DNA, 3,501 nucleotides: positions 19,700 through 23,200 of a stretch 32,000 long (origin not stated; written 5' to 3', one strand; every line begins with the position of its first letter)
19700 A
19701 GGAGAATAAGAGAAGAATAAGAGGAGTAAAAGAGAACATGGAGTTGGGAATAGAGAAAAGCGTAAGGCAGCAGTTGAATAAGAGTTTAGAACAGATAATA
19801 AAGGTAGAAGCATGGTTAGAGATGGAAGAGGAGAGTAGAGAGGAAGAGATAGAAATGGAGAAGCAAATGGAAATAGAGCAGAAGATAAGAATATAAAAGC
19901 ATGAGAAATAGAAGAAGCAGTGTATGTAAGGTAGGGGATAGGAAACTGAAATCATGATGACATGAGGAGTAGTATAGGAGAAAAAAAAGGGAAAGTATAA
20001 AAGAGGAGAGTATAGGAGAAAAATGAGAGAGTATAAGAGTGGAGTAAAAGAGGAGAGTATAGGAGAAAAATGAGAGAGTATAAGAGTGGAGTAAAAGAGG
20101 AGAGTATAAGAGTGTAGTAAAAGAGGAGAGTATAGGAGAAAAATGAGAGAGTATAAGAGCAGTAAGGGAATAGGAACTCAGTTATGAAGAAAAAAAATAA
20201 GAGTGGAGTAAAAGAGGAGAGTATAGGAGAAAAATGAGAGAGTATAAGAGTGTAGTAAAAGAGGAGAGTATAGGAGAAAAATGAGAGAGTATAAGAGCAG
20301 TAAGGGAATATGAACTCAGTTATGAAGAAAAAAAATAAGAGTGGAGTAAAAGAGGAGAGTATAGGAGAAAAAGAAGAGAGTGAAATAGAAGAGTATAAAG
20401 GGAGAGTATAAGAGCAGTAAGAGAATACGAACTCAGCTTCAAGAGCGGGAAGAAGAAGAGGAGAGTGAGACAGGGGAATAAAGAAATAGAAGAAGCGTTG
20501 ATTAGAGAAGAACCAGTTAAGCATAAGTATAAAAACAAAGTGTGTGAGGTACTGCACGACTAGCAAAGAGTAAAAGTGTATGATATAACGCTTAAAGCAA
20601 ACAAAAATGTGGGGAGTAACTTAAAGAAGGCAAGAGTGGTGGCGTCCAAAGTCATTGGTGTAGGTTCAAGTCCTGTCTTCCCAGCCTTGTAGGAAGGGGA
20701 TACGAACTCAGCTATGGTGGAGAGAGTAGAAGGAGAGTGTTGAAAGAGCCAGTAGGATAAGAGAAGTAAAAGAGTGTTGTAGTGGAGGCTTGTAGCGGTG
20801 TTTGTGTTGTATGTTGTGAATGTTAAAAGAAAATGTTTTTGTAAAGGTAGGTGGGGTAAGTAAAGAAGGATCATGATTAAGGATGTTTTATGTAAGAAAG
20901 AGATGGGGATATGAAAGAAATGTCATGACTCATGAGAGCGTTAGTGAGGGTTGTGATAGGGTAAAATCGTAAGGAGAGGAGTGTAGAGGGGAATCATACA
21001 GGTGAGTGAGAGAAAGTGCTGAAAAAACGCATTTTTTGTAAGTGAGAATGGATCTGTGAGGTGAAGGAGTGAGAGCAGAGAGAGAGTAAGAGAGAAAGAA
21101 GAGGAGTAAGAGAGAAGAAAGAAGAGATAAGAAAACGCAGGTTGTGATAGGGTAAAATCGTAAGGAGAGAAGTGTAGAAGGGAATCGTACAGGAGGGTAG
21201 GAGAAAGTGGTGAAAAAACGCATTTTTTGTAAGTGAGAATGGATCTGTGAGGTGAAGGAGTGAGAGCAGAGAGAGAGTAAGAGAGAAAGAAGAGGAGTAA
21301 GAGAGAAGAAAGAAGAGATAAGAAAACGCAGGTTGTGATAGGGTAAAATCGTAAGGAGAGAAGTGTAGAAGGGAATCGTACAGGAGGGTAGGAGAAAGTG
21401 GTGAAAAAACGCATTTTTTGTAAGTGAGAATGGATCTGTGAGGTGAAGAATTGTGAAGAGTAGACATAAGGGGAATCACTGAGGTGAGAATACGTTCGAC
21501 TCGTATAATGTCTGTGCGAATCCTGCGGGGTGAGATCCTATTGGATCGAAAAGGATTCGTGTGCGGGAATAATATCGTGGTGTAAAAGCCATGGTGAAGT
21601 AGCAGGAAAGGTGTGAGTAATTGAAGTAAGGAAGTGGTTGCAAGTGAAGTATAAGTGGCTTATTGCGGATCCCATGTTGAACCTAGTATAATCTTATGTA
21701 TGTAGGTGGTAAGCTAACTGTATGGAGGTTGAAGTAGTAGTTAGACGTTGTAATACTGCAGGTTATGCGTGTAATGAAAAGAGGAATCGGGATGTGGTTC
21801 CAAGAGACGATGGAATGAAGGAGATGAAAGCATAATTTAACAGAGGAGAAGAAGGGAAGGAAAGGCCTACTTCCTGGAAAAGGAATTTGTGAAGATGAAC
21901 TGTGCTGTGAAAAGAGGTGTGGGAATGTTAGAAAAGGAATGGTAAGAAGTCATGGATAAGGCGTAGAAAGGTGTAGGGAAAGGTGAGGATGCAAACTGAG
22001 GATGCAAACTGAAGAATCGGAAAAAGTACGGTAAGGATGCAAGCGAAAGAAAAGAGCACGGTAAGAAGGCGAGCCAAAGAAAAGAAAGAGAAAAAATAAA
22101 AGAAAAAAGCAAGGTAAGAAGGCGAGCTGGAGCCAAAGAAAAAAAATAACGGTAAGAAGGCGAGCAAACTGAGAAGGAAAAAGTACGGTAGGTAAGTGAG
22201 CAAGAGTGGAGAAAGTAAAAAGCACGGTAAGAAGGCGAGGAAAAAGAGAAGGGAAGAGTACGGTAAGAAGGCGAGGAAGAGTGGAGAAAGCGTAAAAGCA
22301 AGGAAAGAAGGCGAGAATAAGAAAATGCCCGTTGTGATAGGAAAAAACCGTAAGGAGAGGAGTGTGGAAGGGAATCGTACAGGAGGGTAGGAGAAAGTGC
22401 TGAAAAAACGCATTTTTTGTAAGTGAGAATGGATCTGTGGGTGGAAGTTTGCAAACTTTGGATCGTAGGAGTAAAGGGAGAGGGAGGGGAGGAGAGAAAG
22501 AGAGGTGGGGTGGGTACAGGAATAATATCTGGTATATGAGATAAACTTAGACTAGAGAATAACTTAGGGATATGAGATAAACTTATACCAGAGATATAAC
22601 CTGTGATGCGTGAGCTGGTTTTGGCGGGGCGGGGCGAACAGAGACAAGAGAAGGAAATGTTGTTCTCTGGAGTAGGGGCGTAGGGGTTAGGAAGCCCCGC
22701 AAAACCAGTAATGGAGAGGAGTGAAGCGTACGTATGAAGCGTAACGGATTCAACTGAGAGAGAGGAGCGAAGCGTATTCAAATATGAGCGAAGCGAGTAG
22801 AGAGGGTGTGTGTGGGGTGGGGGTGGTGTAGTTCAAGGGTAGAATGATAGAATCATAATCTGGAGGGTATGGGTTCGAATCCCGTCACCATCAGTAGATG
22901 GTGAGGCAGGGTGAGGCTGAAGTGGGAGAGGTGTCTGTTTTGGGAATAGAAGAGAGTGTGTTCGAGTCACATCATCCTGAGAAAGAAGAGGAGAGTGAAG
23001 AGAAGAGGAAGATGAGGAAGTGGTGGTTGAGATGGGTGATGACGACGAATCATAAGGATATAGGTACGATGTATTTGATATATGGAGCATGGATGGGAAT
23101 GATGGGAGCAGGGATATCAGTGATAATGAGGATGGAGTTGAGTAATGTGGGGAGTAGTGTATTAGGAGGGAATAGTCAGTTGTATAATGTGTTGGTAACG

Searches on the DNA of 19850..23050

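Call 33: search_rna_families(source=window, start=19850, end=23050, threshold=evalue, max_evalue=1)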
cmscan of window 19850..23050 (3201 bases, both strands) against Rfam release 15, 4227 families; matches with E-value up to 1: 3.
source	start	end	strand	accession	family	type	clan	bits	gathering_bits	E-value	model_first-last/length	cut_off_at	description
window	22822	22893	+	RF00005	tRNA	Gene; tRNA;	CL00001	58.4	29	2.5e-11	1-71/71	no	tRNA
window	20610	20684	+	RF00005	tRNA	Gene; tRNA;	CL00001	44.9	29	1.3e-07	1-71/71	no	tRNA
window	22907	22980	+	RF00005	tRNA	Gene; tRNA;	CL00001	38.3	29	8.2e-06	1-71/71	no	tRNA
